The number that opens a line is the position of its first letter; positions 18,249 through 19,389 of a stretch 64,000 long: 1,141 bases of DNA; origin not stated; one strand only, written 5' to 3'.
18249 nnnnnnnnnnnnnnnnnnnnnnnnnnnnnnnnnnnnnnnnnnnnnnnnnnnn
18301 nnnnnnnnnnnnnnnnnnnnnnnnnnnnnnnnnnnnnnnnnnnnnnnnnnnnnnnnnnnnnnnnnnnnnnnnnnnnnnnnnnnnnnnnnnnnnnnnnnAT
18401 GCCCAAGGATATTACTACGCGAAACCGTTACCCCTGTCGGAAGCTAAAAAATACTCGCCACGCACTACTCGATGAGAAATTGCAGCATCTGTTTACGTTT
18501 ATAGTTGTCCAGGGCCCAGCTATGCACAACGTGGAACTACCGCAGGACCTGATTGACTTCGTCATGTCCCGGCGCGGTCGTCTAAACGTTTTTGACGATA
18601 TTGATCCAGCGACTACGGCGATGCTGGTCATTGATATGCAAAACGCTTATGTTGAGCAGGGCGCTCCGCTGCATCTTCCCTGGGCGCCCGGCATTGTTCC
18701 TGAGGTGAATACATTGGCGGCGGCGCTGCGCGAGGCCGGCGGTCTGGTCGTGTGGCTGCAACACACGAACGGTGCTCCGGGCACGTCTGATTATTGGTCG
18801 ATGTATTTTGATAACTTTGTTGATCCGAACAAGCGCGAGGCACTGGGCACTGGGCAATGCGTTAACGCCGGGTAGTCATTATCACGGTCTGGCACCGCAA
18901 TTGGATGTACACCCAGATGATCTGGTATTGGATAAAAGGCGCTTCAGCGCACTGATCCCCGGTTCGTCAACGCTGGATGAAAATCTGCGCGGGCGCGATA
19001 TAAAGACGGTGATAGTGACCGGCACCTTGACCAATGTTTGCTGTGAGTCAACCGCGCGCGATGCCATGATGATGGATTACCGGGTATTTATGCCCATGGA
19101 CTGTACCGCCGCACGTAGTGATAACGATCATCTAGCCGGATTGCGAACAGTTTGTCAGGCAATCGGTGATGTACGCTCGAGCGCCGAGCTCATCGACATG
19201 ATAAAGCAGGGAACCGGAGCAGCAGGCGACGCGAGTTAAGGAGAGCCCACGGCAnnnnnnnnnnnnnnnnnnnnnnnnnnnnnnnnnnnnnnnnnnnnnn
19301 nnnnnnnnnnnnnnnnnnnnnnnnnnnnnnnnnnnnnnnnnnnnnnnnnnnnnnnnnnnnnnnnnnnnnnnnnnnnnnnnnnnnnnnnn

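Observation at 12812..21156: Two reductive-dehalogenase-superfamily genes within 8 kb, one with the two-domain catabolic architecture and an adjacent secreted amidohydrolase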

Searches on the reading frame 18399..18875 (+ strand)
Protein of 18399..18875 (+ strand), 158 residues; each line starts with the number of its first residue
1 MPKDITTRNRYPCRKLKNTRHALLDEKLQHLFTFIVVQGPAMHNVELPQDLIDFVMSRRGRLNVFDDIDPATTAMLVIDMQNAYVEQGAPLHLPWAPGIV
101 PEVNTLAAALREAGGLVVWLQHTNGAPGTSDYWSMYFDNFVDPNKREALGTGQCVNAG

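Call 4: search_protein_families(library=ncbifam, proteins=[window:18399-18875:+], max_evalue=0.01)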
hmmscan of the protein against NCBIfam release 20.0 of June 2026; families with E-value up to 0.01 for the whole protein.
window:18399-18875:+ (158 aa): 1 family
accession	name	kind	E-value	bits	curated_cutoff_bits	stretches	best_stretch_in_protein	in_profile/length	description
TIGR03614.1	RutB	equivalog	2.8e-05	23.8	377.95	1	68-122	11-70/226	pyrimidine utilization protein B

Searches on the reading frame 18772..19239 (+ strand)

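Call 3: search_protein_families(library=pfam, proteins=[window:18772-19239:+], max_evalue=0.01)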
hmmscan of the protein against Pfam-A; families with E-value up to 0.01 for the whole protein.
window:18772-19239:+ (155 aa): 1 family
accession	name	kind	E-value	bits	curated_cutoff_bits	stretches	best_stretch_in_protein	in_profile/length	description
PF00857.26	Isochorismatase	-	6e-27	95.3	27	1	23-139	61-175/175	Isochorismatase domain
